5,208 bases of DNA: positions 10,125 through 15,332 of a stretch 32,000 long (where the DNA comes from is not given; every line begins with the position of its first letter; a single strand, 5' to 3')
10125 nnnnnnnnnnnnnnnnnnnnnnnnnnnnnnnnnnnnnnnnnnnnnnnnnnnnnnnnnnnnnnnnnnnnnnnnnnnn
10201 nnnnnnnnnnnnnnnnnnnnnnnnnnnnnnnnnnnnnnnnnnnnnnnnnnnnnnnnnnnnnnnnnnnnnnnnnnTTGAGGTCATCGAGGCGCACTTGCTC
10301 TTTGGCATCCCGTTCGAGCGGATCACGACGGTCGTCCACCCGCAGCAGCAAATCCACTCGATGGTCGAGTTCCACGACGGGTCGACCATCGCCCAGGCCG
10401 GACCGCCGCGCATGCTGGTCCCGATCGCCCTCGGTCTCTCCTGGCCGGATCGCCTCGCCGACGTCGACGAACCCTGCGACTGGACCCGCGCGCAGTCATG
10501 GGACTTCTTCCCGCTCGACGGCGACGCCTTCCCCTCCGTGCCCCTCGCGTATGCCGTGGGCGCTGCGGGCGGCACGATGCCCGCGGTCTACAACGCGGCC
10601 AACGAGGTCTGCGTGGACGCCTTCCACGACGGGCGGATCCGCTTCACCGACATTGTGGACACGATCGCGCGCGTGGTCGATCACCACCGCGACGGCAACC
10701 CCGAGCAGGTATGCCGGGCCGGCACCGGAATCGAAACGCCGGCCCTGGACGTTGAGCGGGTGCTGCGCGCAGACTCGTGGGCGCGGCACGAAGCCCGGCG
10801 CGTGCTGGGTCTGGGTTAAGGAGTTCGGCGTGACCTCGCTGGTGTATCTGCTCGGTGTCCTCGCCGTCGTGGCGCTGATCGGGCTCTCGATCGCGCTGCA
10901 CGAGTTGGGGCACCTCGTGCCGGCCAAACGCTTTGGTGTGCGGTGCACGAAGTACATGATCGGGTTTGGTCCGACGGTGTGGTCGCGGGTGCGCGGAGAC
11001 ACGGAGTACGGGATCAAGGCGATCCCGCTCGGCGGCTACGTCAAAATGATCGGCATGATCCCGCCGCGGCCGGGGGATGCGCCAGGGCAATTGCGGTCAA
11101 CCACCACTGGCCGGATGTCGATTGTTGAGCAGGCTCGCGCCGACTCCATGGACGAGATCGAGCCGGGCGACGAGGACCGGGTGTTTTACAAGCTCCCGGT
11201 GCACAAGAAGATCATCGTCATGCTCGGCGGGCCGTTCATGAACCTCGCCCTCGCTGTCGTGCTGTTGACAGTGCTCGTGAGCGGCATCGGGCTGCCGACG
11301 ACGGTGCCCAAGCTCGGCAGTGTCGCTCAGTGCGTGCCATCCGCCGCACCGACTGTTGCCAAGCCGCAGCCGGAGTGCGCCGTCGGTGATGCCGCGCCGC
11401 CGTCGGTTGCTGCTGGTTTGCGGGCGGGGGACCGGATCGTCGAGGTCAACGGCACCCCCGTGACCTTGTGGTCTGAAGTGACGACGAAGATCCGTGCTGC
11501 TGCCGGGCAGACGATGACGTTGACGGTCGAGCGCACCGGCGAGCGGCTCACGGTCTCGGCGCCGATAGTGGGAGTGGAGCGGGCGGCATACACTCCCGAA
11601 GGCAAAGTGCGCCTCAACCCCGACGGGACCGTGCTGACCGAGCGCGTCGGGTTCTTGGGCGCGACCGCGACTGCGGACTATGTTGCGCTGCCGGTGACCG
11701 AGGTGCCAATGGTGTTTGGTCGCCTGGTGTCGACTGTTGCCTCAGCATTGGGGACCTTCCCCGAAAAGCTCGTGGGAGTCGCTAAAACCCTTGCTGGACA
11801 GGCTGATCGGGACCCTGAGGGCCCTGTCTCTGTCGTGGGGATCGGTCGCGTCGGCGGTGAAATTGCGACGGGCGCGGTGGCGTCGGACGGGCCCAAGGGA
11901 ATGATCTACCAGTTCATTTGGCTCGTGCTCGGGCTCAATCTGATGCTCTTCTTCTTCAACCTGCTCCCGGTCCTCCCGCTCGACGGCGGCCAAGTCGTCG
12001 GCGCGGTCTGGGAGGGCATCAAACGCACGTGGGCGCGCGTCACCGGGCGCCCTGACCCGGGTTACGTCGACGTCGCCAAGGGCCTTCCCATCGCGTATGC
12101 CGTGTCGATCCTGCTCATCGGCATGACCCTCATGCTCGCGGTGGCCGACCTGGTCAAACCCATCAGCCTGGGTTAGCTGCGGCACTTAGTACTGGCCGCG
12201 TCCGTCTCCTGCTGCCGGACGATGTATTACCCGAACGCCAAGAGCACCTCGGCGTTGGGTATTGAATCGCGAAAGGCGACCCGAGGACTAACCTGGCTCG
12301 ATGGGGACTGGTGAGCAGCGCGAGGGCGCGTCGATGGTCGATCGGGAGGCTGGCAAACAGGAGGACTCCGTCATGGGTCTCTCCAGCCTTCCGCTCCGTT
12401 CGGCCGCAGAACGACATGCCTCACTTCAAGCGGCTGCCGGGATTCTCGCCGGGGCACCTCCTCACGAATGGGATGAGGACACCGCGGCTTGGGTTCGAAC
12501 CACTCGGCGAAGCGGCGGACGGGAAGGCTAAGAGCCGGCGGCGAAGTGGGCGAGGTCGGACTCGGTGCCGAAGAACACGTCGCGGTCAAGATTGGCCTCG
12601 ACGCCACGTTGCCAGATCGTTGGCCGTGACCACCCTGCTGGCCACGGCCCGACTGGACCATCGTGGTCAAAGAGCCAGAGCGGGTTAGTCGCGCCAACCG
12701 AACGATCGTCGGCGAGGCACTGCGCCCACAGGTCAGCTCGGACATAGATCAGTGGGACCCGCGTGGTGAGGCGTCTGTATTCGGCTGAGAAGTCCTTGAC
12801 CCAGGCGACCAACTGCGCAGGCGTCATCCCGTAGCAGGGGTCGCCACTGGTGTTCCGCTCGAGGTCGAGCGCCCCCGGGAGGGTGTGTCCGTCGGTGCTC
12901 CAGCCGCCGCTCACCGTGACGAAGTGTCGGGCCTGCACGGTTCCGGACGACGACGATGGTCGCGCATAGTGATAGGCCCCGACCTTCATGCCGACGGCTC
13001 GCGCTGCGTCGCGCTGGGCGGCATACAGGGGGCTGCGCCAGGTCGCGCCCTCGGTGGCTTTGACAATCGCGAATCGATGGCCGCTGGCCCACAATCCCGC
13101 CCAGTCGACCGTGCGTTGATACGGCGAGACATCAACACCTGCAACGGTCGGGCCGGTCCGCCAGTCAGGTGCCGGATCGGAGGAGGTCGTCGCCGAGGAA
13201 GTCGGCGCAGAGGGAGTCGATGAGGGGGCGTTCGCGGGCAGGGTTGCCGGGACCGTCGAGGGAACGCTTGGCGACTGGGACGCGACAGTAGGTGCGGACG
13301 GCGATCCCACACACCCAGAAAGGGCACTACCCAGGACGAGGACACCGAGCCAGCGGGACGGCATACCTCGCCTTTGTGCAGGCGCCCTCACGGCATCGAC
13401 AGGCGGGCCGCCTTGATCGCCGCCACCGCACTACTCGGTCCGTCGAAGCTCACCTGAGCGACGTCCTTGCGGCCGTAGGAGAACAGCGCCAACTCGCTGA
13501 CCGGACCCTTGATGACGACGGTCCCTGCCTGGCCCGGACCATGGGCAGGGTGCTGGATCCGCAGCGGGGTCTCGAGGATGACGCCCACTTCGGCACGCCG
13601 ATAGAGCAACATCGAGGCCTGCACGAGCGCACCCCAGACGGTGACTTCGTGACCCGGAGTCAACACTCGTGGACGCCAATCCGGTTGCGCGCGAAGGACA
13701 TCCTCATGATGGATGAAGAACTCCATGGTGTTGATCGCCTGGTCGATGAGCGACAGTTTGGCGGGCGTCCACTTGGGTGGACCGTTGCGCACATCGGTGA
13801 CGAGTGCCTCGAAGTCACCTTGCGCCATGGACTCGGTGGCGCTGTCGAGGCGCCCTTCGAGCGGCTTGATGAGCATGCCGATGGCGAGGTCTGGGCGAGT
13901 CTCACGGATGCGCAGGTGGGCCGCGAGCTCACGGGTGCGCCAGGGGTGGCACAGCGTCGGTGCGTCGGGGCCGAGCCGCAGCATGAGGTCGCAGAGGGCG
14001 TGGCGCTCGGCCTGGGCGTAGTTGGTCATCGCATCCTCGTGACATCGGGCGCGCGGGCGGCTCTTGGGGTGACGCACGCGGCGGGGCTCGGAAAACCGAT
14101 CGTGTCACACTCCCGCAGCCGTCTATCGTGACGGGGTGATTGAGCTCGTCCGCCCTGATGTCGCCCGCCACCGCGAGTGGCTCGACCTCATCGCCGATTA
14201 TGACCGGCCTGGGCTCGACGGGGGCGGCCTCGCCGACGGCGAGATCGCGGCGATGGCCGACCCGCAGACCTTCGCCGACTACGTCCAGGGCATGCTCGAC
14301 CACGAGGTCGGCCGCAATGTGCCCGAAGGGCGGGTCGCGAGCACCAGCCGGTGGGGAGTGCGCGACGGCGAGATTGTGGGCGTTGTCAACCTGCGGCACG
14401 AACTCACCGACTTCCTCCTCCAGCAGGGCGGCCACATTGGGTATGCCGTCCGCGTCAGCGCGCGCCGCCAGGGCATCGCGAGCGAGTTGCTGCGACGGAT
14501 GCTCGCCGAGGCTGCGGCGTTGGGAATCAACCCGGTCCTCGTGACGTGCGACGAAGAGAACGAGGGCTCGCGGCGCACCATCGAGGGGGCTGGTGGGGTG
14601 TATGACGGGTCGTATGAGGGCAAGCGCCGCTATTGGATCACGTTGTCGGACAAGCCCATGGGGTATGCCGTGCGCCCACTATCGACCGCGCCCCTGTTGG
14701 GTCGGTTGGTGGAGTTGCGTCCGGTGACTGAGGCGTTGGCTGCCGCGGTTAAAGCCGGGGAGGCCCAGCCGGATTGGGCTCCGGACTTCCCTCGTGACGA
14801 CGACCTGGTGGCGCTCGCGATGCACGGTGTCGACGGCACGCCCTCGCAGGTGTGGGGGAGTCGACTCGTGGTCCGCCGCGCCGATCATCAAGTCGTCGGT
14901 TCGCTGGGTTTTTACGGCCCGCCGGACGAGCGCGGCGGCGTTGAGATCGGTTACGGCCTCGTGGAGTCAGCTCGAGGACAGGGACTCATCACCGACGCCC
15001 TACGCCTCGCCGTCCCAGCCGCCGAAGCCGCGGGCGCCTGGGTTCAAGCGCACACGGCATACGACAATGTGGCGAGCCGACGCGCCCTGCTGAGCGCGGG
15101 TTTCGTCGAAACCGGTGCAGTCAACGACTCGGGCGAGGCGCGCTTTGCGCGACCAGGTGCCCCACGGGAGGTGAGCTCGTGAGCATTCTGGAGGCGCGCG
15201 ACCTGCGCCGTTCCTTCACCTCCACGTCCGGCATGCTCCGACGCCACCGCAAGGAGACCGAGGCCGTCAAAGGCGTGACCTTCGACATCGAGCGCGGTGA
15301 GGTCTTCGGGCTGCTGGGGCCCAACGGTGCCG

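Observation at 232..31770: Hyper-abundant non-palindromic octamer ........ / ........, at least 51 copies in 32 kb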

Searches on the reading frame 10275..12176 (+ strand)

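Call 8: search_protein_families(library=pfam, proteins=[window:10275-12176:+], max_evalue=0.001)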
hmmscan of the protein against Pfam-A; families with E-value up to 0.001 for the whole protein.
window:10275-12176:+ (633 aa): 5 families
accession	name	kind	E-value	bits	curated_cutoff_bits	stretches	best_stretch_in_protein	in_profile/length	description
PF02163.28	Peptidase_M50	-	2.2e-41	142.1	27.2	1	199-585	3-200/221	Peptidase family M50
PF13180.12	PDZ_2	-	1.5e-08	35.3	27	1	375-429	23-78/80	PDZ domain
PF17820.7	PDZ_6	-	3.3e-08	33.6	27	1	378-420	12-54/54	PDZ domain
PF00595.29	PDZ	-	2.9e-05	24.8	23.2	1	378-418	39-80/81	PDZ domain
PF21558.3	Pept_S41_N_bact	-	0.00041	20.6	27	1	378-408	16-46/87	Bacteroidetes, Peptidase, S41 family, N-terminal domain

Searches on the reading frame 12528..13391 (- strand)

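Call 8: search_protein_families(library=pfam, proteins=[window:12528-13391:-], max_evalue=0.001)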
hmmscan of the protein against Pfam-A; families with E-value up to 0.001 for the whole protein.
window:12528-13391:- (287 aa): 1 family
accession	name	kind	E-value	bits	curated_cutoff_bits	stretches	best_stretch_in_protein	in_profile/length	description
PF01183.26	Glyco_hydro_25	-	3.1e-35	122.5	27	1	86-261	1-170/180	Glycosyl hydrolases family 25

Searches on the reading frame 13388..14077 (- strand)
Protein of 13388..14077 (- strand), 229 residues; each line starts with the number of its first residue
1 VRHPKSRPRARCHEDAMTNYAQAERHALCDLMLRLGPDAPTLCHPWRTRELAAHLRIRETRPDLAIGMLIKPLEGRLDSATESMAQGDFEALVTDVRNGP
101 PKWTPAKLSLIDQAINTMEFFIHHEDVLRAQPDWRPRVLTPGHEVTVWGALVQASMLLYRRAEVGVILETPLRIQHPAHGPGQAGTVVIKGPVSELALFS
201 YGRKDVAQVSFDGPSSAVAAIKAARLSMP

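Call 8: search_protein_families(library=pfam, proteins=[window:13388-14077:-], max_evalue=0.001)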
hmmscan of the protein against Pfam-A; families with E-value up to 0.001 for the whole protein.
window:13388-14077:- (229 aa): 0 families

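Call 65: search_protein_families(library=ncbifam, proteins=[window:13388-14077:-], max_evalue=0.001)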
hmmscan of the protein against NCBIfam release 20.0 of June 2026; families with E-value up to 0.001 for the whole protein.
window:13388-14077:- (229 aa): 2 families
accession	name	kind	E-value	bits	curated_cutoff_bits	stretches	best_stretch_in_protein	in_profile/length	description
TIGR03085.1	TIGR03085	hypoth_equivalog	5e-64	215.5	138.85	1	21-221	1-200/201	TIGR03085 family metal-binding protein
TIGR03083.1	TIGR03083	domain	5.1e-22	79.2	50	1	21-203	2-202/202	maleylpyruvate isomerase family mycothiol-dependent enzyme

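Call 66: search_protein_families(library=padloc, proteins=[window:13388-14077:-], max_evalue=0.001)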
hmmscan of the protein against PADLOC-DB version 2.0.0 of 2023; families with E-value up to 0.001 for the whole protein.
window:13388-14077:- (229 aa): 0 families

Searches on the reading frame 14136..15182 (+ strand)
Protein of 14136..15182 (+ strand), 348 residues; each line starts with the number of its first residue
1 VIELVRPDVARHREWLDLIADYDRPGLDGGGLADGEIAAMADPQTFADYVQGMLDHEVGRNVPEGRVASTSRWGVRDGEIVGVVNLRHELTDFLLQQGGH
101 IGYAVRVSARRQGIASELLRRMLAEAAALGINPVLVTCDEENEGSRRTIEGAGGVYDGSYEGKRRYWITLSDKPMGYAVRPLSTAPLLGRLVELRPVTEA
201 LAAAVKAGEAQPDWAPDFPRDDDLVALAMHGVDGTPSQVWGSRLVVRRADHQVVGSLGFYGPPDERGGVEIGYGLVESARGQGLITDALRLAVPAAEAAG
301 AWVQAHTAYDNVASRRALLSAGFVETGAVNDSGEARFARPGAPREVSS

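Call 8: search_protein_families(library=pfam, proteins=[window:14136-15182:+], max_evalue=0.001)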
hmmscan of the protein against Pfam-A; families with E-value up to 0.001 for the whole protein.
window:14136-15182:+ (348 aa): 3 families
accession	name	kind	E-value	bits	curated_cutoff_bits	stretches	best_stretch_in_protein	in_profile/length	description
PF13302.13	Acetyltransf_3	-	4.1e-27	96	25.4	2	193-324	3-138/138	Acetyltransferase (GNAT) domain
PF00583.31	Acetyltransf_1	-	4.2e-18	66.1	20.7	2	74-148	38-110/116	Acetyltransferase (GNAT) family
PF13508.13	Acetyltransf_7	-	1.6e-06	28.9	27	1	76-131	10-62/84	Acetyltransferase (GNAT) domain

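Call 66: search_protein_families(library=padloc, proteins=[window:14136-15182:+], max_evalue=0.001)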
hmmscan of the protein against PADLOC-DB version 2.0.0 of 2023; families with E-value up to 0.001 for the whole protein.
window:14136-15182:+ (348 aa): 0 families
